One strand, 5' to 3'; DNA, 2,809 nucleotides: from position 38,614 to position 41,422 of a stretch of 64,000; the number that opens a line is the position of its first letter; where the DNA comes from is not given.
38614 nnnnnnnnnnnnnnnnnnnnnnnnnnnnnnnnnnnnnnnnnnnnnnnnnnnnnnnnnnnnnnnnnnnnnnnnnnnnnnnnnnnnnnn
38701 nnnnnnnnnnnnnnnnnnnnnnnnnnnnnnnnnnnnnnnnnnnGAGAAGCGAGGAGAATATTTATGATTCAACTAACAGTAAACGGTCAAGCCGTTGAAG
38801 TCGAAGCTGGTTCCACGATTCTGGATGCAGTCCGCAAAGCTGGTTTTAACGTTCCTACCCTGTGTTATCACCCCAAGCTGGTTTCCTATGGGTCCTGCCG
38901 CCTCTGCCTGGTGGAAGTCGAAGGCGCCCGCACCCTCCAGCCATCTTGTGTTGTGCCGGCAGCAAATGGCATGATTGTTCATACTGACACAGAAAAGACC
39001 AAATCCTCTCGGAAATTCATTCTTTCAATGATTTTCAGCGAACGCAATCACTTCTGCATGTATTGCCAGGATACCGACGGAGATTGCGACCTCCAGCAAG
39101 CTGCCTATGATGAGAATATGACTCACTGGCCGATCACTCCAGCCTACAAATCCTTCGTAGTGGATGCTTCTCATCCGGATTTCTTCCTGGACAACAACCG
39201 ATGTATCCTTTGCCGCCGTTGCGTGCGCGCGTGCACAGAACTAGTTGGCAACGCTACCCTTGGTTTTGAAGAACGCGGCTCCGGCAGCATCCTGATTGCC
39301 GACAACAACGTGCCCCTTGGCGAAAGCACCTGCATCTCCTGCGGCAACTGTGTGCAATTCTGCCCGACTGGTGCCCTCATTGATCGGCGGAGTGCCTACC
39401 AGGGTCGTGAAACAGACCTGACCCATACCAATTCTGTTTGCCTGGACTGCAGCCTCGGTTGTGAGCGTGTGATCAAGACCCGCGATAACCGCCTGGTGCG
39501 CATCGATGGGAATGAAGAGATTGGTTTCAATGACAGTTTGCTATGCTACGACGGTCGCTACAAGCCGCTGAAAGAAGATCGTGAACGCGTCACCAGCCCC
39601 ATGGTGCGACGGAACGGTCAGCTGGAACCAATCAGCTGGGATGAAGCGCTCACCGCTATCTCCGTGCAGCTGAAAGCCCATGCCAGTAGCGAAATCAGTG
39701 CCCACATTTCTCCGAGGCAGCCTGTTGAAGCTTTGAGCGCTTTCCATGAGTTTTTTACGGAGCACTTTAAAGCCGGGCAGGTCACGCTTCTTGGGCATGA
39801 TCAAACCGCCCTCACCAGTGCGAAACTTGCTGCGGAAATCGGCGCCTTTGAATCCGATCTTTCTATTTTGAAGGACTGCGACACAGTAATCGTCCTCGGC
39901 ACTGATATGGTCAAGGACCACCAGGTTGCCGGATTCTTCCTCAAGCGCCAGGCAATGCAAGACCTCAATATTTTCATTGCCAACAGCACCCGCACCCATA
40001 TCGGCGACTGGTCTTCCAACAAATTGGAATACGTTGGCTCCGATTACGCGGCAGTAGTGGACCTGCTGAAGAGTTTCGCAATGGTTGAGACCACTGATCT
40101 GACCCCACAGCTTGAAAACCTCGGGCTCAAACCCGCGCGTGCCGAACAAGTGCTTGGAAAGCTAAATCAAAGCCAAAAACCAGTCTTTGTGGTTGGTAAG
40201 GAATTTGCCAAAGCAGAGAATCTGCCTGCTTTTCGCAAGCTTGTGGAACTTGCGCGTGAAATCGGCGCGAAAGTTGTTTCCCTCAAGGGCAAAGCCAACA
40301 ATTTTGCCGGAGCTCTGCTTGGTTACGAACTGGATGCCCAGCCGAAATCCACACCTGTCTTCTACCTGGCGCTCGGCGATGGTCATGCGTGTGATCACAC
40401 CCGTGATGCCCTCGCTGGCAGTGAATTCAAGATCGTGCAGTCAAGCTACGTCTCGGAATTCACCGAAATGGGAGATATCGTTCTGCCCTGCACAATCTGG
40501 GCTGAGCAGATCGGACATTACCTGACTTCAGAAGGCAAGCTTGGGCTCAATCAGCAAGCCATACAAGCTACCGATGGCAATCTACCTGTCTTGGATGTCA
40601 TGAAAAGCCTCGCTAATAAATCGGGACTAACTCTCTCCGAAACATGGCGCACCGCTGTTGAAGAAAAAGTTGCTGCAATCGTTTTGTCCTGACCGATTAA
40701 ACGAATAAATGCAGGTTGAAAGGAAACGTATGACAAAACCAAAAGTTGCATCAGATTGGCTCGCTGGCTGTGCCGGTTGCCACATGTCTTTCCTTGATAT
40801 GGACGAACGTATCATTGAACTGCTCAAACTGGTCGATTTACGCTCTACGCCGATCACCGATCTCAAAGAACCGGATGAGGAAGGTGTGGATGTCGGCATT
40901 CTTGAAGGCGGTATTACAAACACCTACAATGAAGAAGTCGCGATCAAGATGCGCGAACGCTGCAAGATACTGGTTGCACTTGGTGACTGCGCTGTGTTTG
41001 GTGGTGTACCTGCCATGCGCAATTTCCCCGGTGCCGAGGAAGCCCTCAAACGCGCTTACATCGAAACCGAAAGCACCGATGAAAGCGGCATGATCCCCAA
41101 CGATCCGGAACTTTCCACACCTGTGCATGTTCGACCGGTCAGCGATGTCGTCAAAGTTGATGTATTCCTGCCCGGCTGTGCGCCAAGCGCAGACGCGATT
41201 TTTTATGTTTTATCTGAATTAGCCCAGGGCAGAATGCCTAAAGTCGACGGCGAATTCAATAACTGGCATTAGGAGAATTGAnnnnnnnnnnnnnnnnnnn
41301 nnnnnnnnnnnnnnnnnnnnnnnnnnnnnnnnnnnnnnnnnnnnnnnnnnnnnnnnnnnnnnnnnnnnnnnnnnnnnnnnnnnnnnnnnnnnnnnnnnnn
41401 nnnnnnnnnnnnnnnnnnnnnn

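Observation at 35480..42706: Chimeric hydrogenase: HydABC/Bfu-type flavin module attached to a [NiFe] HoxYH-like dimer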

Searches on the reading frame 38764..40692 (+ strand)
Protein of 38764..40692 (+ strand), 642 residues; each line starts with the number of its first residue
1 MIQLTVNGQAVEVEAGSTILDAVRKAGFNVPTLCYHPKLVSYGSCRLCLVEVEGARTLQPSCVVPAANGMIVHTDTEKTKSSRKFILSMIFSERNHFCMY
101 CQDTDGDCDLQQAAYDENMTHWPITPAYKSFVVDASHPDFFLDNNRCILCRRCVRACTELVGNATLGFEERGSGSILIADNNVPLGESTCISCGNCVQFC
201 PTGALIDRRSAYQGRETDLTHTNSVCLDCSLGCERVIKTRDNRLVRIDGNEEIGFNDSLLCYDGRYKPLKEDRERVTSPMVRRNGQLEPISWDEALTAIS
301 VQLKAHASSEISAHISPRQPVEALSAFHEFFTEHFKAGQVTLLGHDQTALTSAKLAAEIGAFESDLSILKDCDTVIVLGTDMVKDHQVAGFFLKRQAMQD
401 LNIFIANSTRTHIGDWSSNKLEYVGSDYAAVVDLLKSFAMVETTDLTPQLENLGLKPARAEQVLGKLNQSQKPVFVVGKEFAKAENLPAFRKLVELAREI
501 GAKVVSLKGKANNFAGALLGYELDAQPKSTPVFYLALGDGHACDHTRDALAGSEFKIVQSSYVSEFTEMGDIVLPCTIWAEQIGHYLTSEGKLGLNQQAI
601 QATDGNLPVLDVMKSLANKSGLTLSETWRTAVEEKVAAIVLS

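Call 3: search_protein_families(library=pfam, proteins=[window:38764-40692:+])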
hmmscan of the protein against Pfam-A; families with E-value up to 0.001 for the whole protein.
window:38764-40692:+ (642 aa): 16 families
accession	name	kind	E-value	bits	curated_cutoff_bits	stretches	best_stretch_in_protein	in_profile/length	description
PF00384.28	Molybdopterin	-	8.2e-23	81.4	24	1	275-603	1-337/353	Molybdopterin oxidoreductase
PF13510.11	Fer2_4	-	4.8e-21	75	22.8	1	1-76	3-81/82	2Fe-2S iron-sulfur cluster binding domain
PF22117.2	Fer4_Nqo3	-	6.2e-10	39.6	27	1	143-205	7-66/67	NADH-quinone oxidoreductase subunit 3, ferredoxin-like domain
PF12838.12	Fer4_7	-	8.6e-10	39.4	27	1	146-204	1-52/52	4Fe-4S dicluster domain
PF00037.32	Fer4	-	1.1e-08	35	21.1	1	187-205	5-23/24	4Fe-4S binding domain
PF10588.14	NADH-G_4Fe-4S_3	-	2.4e-08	33.8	27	1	83-121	1-38/40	NADH-ubiquinone oxidoreductase-G iron-sulfur binding region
PF00111.32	Fer2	-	4e-08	33.5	21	1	5-55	2-50/77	2Fe-2S iron-sulfur cluster binding domain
PF13237.11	Fer4_10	-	7.1e-08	32.7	25.5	2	142-201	4-53/53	4Fe-4S dicluster domain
PF13187.11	Fer4_9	-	1.2e-05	25.6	27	1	146-204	1-51/52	4Fe-4S dicluster domain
PF00205.28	TPP_enzyme_M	-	6.7e-05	23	30.4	0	461-506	2-44/137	Thiamine pyrophosphate enzyme, central domain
PF13746.11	Fer4_18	-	9.4e-05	23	27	0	186-241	57-103/114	4Fe-4S dicluster domain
PF13183.11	Fer4_8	-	0.0001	23.2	27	1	145-203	3-67/68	4Fe-4S dicluster domain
PF12797.12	Fer4_2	-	0.00013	22.1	24.5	1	140-158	3-21/22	4Fe-4S binding domain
PF14697.11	Fer4_21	-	0.00014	22.4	35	1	142-202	3-53/59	4Fe-4S dicluster domain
PF13459.11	Fer4_15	-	0.00034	21.7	22.4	0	141-169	2-30/66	4Fe-4S single cluster domain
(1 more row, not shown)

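Call 5: search_solved_structures(query=window:38764-40692:+, max_evalue=0.001, show_alignments=1)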
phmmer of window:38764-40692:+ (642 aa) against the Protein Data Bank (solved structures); distinct sequences matched with E-value up to 0.001: 110 (the best 60 are shown).
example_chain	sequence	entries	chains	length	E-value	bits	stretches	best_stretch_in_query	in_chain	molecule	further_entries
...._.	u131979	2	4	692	4e-85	289.6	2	2-340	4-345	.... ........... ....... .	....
8oh5_C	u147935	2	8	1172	4.8e-55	190.2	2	125-619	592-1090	Formate dehydrogenase-O, major subunit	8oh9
6gcs_A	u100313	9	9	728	2.2e-50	174.8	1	2-396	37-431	75-KDA PROTEIN (NUAM) | Subunit NUAM of NADH:Ubiquinone Oxidoreductase (Complex I) | NADH-ubiquinone oxidoreductase 78 kDa subunit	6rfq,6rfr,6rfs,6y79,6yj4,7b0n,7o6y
9bov_A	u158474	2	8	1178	1e-49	172.6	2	134-623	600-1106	Molybdopterin oxidoreductase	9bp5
7vw6_A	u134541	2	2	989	3.1e-49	171.1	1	5-423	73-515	Formate dehydrogenase | Tungsten-containing formate dehydrogenase alpha subunit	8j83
7e5z_A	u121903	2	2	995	3.2e-49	171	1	5-423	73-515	Formate dehydrogenase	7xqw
9wxb_B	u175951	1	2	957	8.2e-48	166.4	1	2-408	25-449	Formate dehydrogenase alpha subunit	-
7zm7_A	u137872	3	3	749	1e-47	166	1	2-434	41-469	NADH-ubiquinone oxidoreductase-like protein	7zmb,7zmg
7arc_G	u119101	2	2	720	4e-47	164.1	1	3-383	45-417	75 kDa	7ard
9iho_G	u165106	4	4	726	1.6e-46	162.1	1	2-434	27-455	NUAM (75 kDa) subunit of mitochondrial NADH:ubiquinone oxidoreductase (Complex I)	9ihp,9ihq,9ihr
9w2u_G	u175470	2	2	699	4.4e-46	160.6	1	2-331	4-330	NADH-ubiquinone oxidoreductase 75 kDa subunit, mitochondrial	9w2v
5o31_G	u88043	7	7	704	4.6e-46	160.6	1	2-331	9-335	NADH-ubiquinone oxidoreductase 75 kDa subunit, mitochondrial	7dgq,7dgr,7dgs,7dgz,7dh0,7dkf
7qsd_G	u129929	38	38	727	5.2e-46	160.4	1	2-331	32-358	NADH-ubiquinone oxidoreductase 75 kDa subunit, mitochondrial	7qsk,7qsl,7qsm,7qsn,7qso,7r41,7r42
8zo8_S1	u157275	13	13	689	9.3e-46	159.6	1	2-331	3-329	NADH-ubiquinone oxidoreductase 75 kDa subunit, mitochondrial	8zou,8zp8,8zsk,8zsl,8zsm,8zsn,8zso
7v2c_M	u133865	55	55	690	9.4e-46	159.6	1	2-331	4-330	NADH-ubiquinone oxidoreductase 75 kDa subunit, mitochondrial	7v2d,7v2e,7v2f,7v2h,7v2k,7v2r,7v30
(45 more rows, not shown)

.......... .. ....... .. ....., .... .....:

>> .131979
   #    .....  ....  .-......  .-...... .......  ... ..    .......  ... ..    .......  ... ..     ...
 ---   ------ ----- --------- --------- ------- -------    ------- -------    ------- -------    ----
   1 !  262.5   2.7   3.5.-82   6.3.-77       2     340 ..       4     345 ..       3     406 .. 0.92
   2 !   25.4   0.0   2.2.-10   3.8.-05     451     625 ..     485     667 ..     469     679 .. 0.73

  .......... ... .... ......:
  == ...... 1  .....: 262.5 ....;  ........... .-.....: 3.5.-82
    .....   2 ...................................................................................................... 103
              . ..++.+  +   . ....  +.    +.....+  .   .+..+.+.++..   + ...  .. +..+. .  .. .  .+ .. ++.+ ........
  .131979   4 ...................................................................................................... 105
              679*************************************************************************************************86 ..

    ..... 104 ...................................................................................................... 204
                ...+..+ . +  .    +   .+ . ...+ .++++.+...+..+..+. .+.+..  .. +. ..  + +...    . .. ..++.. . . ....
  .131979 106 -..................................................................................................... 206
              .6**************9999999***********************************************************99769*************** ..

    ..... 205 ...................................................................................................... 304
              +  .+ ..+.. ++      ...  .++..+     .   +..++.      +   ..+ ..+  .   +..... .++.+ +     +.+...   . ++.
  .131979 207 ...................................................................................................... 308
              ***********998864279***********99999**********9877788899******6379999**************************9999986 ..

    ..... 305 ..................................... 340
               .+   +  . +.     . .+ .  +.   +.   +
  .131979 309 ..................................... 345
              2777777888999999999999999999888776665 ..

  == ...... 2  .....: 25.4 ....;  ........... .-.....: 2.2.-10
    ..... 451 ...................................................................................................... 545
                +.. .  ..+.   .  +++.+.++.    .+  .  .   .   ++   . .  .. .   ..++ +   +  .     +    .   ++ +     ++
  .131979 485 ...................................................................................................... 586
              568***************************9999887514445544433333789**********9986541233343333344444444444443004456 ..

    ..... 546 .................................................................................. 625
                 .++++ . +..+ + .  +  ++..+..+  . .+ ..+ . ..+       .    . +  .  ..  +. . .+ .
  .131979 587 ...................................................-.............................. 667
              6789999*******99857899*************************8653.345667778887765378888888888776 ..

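Call 20: search_protein_families(library=ncbifam, proteins=[window:38764-40692:+], max_evalue=0.0001)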
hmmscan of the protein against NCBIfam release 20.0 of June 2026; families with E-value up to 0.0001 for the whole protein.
window:38764-40692:+ (642 aa): 21 families
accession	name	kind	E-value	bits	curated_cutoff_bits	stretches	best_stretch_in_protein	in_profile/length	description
TIGR01973.1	NuoG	equivalog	3.5e-88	296.9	470.05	1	4-604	1-594/606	NADH-quinone oxidoreductase subunit NuoG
NF005745.0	PRK07569.1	equivalog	5.3e-66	222.4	333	1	3-216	5-218/238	bidirectional hydrogenase complex protein HoxU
NF005895.0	PRK07860.1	equivalog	8.9e-61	205.9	802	1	1-511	17-507/811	NADH-quinone oxidoreductase subunit G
NF040763.1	FeFe_hydrog_A6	exception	1.7e-59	201.7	765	1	2-210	1-210/571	NADH-dependent [FeFe] hydrogenase, group A6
NF006305.0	PRK08493.1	equivalog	1.3e-39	135.9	591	1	1-242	1-258/819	NADH-quinone oxidoreductase subunit G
NF040762.1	Hydr_FeFe_Clost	exception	1.4e-36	126.3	900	1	3-209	2-208/572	ferredoxin hydrogenase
TIGR01591.1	Fdh-alpha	equivalog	2.9e-26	91.8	666.25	2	225-413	2-197/672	formate dehydrogenase subunit alpha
NF009454.0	PRK12814.1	equivalog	5.9e-21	74.5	916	1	2-110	4-106/657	putative NADPH-dependent glutamate synthase small subunit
NF041323.1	Nitr_red_NasA_Halo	equivalog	1.1e-13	50.7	1000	1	228-323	2-102/673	assimilatory nitrate reductase NasA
TIGR02512.1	FeFe_hydrog_A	subfamily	2.6e-13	49.6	405.95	1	142-210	4-72/375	[FeFe] hydrogenase, group A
NF010055.0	PRK13532.1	equivalog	8.5e-13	47.4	904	1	212-308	33-137/830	nitrate reductase catalytic subunit NapA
NF012032.0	PRK15488.1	equivalog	5.5e-11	41.2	694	1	190-305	13-132/759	thiosulfate reductase PhsA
NF041783.2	mnquin_red_QrcB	equivalog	1.5e-10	39.9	440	1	220-384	51-215/695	menaquinone reductase molybdopterin-binding-like subunit QrcB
NF047855.1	AssmNtatRedNasC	equivalog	3.2e-10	38.9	1100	1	219-305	18-107/708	assimilatory nitrate reductase catalytic subunit NasC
TIGR01706.1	NAPA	equivalog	4.2e-10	38.6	930.55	1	215-306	36-135/830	periplasmic nitrate reductase subunit alpha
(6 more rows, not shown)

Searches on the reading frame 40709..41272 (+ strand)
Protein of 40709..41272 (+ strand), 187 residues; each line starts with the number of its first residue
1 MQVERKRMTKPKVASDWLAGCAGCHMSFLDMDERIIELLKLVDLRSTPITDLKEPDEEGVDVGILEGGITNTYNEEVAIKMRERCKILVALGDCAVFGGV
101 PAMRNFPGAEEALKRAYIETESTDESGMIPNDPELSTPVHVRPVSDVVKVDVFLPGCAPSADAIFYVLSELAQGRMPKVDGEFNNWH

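Call 3: search_protein_families(library=pfam, proteins=[window:40709-41272:+])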
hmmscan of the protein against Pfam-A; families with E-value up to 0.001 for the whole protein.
window:40709-41272:+ (187 aa): 1 family
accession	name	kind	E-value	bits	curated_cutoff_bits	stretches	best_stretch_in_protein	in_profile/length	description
PF01058.29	Oxidored_q6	-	1.2e-29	103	27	1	21-171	1-128/128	NADH ubiquinone oxidoreductase, 20 Kd subunit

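Call 16: search_solved_structures(query=window:40709-41272:+, max_evalue=0.00001, show_alignments=2)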
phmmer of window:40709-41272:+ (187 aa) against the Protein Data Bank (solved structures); distinct sequences matched with E-value up to 0.00001: 12.
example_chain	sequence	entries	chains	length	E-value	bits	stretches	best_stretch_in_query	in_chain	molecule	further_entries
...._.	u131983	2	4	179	1.9e-53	184.1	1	8-183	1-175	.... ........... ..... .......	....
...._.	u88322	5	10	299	4.3e-42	147.1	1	12-179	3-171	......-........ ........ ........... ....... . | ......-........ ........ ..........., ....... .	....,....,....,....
5xf9_C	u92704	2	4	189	1.1e-37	132.8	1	10-178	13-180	NAD-reducing hydrogenase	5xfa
9sw2_E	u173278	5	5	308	8.8e-35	123.3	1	10-175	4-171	F420-non-reducing hydrogenase subunit G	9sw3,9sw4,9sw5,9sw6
9sfi_I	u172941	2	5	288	4.3e-31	111.3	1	10-177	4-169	F420-non-reducing hydrogenase small subunit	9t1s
9nez_A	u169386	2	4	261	1.2e-14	57.7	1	12-178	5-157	Sulfhydrogenase 1 subunit delta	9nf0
9e15_A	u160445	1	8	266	1.4e-14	57.4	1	16-178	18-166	Sulfhydrogenase 1 subunit delta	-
9e1j_A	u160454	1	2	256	1.6e-14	57.3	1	17-178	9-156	Sulfhydrogenase 1 subunit delta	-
9r51_C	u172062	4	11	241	5e-12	49.1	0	12-101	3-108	F420-reducing [NiFe]-hydrogenase from Methanothermococcus thermolithotrophicus subunit gam | F420-reducing [NiFe]-hydrogenase from Methanothermococcus thermolit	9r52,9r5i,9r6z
6qii_G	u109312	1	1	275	3.2e-11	46.5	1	5-102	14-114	Coenzyme F420 hydrogenase subunit gamma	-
6qgr_G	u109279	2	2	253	1.4e-10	44.4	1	10-101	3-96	Coenzyme F420 hydrogenase subunit gamma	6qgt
3zfs_B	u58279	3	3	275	1.2e-08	38.1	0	7-99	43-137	F420-REDUCING HYDROGENASE, SUBUNIT GAMMA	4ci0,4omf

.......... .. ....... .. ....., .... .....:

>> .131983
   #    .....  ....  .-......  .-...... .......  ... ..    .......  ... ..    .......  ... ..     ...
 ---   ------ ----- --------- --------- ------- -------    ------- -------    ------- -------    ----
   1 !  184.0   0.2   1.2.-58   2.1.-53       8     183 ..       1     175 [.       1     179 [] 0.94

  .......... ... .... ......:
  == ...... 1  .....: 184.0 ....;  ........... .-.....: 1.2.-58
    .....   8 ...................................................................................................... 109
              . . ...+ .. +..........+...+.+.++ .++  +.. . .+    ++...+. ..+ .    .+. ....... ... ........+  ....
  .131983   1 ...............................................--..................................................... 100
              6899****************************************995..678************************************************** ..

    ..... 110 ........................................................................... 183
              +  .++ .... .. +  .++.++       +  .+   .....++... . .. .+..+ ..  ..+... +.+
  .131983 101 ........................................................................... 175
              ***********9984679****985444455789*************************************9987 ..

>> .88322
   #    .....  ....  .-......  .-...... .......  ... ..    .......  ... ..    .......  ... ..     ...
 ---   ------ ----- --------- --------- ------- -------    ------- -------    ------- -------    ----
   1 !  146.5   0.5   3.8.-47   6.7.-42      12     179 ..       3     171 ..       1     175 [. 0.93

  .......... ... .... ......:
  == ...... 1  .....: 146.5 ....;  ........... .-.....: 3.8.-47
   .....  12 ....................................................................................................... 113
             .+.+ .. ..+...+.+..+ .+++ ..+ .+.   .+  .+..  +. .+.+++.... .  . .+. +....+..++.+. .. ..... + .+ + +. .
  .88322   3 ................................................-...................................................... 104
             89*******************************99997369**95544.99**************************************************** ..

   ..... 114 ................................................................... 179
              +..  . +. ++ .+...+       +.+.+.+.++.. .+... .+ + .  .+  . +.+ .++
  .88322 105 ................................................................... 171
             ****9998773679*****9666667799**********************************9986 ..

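Call 20: search_protein_families(library=ncbifam, proteins=[window:40709-41272:+], max_evalue=0.0001)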
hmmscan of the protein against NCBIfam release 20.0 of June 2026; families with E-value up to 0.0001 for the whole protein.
window:40709-41272:+ (187 aa): 7 families
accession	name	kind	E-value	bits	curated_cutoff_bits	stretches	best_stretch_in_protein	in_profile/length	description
NF045875.1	F420_non_VhuG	exception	2e-38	132.3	450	1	10-179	4-171/286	F420-non-reducing hydrogenase subunit VhuG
NF040836.1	sulfhyd_HydD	equivalog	1.3e-17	63.9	500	1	12-177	7-159/261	NADPH-dependent hydrogenase/sulfhydrogenase 1 subunit delta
TIGR03294.1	FrhG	equivalog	9.2e-17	61.5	245.5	2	11-100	2-93/228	coenzyme F420 hydrogenase subunit gamma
NF040831.1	sulfhyd_ShyD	equivalog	4.3e-16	59.3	460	1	18-177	8-153/240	NAD(P)-dependent hydrogenase/sulfhydrogenase 2 subunit delta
TIGR01957.1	nuoB_fam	subfamily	3.9e-07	30.1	142.7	1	141-172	108-139/145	NADH-quinone oxidoreductase subunit B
NF005012.1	PRK06411.1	subfamily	9.3e-07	28.5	116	1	140-173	123-156/166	NADH-quinone oxidoreductase subunit NuoB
NF011391.0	PRK14816.1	equivalog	1.9e-05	24.3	283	0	141-173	143-175/196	NADH-quinone oxidoreductase subunit B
